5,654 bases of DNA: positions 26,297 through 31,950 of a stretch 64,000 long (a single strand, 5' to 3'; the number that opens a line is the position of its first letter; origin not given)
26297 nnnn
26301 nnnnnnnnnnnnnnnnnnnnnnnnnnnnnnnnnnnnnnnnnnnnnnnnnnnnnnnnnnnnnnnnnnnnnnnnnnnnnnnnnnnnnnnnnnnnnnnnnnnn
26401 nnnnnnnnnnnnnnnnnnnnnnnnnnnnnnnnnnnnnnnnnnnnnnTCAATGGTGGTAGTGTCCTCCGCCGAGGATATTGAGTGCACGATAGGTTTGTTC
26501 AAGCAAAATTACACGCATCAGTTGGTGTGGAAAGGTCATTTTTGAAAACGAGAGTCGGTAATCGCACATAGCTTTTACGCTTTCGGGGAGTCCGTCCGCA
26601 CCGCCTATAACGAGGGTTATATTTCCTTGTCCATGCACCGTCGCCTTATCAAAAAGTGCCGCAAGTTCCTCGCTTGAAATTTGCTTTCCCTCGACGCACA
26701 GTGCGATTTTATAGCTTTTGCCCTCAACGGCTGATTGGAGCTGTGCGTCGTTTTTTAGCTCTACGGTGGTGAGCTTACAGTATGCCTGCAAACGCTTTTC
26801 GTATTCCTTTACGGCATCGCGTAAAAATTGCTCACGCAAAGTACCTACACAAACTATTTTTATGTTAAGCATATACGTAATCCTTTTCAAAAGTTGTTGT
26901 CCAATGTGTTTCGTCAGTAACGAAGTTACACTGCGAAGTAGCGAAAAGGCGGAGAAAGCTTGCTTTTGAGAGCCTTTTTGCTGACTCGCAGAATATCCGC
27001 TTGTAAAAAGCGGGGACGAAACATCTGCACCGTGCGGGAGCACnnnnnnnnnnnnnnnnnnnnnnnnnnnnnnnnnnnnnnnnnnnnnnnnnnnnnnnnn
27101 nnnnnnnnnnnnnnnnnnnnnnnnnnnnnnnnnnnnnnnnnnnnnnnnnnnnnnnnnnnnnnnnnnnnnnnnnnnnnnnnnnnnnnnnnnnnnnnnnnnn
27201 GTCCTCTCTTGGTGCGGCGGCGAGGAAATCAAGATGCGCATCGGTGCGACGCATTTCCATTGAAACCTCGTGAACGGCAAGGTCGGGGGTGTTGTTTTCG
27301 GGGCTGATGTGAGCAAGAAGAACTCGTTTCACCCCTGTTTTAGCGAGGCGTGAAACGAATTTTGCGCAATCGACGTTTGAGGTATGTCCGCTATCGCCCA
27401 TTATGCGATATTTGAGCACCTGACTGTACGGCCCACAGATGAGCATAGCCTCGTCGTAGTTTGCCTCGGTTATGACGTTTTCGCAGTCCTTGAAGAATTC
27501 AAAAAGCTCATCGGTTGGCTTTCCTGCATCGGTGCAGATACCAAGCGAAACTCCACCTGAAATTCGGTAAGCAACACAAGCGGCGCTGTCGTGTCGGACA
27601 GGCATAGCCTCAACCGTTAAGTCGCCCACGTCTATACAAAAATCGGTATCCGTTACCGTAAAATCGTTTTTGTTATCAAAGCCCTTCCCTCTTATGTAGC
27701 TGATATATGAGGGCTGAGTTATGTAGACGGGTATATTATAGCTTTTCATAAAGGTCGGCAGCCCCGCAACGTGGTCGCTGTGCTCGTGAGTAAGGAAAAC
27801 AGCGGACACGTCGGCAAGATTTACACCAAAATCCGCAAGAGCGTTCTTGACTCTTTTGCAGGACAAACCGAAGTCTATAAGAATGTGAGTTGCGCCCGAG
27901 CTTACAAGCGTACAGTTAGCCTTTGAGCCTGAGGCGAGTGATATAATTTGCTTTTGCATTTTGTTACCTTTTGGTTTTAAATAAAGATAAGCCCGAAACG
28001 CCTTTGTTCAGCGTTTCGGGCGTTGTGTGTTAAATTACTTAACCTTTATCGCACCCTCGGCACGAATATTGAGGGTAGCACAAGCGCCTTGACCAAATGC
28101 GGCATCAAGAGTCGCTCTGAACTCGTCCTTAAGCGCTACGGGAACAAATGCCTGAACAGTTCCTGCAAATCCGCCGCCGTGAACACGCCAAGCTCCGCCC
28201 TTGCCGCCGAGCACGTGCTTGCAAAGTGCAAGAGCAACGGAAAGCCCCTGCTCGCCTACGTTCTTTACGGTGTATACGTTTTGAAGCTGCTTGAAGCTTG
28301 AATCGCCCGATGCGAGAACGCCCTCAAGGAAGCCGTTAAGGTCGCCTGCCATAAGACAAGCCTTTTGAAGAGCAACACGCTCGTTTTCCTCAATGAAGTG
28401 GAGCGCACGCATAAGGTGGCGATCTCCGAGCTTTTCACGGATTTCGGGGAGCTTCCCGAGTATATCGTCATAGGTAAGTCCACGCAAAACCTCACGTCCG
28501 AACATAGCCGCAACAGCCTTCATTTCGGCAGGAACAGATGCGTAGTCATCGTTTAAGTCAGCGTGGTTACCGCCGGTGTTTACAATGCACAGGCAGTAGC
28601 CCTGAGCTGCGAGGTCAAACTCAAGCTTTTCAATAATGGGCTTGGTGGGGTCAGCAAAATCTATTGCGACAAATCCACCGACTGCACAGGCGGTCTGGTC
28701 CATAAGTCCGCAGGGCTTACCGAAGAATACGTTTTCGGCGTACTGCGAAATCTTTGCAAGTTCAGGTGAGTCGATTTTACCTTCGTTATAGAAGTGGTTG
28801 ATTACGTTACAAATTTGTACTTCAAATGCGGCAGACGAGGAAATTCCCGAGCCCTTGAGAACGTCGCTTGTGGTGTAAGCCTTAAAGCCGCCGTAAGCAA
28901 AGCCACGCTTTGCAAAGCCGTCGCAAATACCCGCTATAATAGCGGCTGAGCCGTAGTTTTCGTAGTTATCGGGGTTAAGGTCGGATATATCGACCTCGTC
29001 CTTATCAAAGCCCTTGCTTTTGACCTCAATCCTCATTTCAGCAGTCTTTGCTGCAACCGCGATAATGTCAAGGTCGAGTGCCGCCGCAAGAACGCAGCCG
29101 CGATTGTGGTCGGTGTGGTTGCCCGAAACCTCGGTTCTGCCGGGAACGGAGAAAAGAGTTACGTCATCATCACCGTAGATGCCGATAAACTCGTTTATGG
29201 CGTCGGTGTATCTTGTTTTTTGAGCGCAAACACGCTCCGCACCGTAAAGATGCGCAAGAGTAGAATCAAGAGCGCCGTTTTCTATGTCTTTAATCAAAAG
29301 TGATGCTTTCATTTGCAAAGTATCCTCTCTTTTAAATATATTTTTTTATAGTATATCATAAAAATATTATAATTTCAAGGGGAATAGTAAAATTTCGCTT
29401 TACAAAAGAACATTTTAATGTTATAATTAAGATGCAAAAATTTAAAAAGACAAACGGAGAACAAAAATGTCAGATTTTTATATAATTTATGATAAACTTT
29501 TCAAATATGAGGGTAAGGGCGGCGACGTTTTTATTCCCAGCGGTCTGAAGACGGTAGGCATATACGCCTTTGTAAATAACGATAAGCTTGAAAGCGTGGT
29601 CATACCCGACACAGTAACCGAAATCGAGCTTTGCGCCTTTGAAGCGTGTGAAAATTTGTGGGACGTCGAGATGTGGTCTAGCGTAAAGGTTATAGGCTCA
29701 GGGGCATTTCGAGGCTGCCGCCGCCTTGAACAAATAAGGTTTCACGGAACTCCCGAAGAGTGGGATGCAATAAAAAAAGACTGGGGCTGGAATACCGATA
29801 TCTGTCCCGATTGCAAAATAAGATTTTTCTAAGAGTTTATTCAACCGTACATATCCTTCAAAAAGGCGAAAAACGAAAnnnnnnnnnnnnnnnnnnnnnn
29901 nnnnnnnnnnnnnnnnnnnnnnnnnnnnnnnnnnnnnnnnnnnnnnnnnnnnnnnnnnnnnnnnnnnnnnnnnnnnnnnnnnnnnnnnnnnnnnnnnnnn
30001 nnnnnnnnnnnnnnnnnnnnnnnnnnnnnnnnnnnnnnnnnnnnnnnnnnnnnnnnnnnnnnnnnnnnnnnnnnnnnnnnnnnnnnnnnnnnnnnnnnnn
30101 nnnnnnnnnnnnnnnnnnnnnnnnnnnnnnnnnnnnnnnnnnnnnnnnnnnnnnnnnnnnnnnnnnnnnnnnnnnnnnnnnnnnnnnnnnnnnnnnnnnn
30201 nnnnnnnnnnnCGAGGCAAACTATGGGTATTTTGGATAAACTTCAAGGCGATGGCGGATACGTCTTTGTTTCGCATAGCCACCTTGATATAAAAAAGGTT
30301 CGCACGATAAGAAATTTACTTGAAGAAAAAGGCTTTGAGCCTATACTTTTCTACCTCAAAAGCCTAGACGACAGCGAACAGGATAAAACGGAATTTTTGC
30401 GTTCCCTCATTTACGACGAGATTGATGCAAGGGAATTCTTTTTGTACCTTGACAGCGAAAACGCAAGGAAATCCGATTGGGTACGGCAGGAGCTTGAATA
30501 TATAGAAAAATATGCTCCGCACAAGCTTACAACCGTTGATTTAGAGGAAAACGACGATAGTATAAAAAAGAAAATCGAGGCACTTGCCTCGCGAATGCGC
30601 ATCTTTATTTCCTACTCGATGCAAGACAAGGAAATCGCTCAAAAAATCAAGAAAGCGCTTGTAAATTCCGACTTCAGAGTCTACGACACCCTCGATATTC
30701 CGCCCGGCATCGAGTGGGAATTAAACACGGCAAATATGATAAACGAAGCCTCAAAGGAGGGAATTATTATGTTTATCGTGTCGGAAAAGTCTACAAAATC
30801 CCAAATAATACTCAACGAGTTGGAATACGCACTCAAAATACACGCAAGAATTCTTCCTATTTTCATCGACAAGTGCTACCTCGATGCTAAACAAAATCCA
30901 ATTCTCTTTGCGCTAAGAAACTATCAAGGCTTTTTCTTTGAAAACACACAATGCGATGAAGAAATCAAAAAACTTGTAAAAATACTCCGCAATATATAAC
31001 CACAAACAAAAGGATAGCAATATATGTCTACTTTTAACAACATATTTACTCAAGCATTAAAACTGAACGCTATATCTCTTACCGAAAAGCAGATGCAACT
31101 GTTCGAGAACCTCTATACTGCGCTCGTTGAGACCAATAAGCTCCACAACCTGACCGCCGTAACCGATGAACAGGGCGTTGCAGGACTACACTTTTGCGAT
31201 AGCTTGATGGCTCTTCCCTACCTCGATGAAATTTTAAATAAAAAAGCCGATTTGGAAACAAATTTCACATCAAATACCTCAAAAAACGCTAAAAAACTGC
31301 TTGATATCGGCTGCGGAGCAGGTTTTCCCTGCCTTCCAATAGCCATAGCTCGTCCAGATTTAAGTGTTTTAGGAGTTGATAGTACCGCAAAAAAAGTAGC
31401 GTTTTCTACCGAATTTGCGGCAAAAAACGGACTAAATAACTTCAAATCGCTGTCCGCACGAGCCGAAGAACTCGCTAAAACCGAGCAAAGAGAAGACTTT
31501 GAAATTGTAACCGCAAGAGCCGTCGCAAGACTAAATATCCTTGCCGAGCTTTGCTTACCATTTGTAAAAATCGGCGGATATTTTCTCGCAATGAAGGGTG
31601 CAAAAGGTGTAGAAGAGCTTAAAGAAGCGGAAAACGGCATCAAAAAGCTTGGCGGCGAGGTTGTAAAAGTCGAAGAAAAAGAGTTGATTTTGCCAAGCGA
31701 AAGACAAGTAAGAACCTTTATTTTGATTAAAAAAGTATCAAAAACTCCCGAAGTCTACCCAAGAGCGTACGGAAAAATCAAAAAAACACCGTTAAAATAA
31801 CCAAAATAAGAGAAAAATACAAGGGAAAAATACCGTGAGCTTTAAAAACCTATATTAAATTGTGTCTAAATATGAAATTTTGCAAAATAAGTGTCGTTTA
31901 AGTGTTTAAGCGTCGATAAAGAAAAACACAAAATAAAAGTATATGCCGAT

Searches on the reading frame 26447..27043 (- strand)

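Call 62: search_protein_families(library=pfam, proteins=[window:26447-27043:-], max_evalue=0.001)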
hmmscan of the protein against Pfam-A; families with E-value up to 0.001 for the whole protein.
window:26447-27043:- (198 aa): 1 family
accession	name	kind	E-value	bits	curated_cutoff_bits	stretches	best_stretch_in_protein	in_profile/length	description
PF02590.22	SPOUT_MTase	-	9e-45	152.9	27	1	59-197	1-154/154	Predicted SPOUT methyltransferase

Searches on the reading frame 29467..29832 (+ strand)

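Call 62: search_protein_families(library=pfam, proteins=[window:29467-29832:+], max_evalue=0.001)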
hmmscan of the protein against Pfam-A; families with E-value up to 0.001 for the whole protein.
window:29467-29832:+ (121 aa): 1 family
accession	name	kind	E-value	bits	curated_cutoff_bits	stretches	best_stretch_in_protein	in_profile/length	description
PF13306.12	LRR_5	-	2e-17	63.7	27.7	1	7-94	3-88/127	BspA type Leucine rich repeat region (6 copies)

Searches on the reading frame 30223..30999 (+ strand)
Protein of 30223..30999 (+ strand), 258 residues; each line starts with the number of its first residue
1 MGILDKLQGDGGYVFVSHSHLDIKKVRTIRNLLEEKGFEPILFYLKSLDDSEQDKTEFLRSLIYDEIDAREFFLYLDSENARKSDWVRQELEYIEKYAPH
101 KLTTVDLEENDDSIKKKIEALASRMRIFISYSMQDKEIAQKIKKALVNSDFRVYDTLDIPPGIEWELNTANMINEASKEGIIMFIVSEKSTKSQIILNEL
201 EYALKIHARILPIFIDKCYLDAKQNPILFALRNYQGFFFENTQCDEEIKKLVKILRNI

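Call 27: search_protein_families(library=pfam, proteins=[window:30223-30999:+], max_evalue=0.01)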
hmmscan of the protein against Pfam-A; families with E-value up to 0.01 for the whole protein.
window:30223-30999:+ (258 aa): 2 families
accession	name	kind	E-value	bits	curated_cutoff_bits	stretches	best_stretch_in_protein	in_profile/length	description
PF13676.11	TIR_2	-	1e-27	97.5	28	2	127-251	1-121/122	TIR domain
PF08937.16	ThsB_TIR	-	2.8e-09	37.7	21.2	1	15-106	1-94/100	Thoeris protein ThsB, TIR-like domain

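Call 75: search_protein_families(library=ncbifam, proteins=[window:30223-30999:+], max_evalue=0.001)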
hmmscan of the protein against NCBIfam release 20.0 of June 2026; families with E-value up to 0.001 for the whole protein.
window:30223-30999:+ (258 aa): 1 family
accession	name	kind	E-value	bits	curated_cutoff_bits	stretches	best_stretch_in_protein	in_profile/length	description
NF058526.1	Thoeris_type3_ThcB4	equivalog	1.3e-07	30.8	220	0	118-211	121-213/375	Thoeris type III anti-phage system protein ThcB4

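Call 76: search_protein_families(library=phrogs, proteins=[window:30223-30999:+], max_evalue=0.001)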
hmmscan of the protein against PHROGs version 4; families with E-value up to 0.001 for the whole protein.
window:30223-30999:+ (258 aa): 0 families

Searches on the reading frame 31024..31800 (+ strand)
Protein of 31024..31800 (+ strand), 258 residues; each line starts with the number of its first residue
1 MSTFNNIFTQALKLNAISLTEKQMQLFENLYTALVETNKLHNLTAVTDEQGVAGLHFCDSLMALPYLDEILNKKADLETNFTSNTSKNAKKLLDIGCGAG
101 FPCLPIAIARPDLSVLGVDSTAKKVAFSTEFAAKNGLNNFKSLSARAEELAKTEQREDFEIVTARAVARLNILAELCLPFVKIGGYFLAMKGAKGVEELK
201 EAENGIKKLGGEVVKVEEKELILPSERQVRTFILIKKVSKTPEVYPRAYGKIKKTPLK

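Call 27: search_protein_families(library=pfam, proteins=[window:31024-31800:+], max_evalue=0.01)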
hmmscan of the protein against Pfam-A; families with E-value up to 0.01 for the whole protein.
window:31024-31800:+ (258 aa): 12 families
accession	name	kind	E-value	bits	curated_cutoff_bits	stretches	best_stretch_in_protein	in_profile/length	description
PF02527.21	GidB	-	4.3e-40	137.5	27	1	23-219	1-176/184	rRNA small subunit methyltransferase G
PF13847.12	Methyltransf_31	-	1.3e-12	48.1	27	1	87-173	2-87/145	Methyltransferase domain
PF13649.12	Methyltransf_25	-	1.8e-06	29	27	1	93-165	2-71/97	Methyltransferase domain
PF05175.20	MTS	-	1.9e-06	28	23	1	87-162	29-102/170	Methyltransferase small domain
PF13679.12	Methyltransf_32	-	9.8e-06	26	27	1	84-164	21-107/143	Methyltransferase domain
PF24675.1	NpmA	-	1.1e-05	25.3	60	1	78-151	13-90/214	16S rRNA (adenine(1408)-N(1))-methyltransferase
PF08242.18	Methyltransf_12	-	1.3e-05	26.3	30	1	93-167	1-74/98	Methyltransferase domain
PF06325.19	PrmA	-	1.9e-05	24.7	22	1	84-188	157-257/296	Ribosomal protein L11 methyltransferase (PrmA)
PF02390.23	Methyltransf_4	-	1.9e-05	24.6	24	1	90-148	3-62/173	Putative methyltransferase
PF08241.18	Methyltransf_11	-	0.0001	23.3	21.2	1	93-167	1-69/95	Methyltransferase domain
PF13489.12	Methyltransf_23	-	0.0065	16.7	27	1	72-165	6-88/164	Methyltransferase domain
PF03848.20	TehB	-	0.0087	15.9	20.4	0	90-163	32-102/193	Tellurite resistance protein TehB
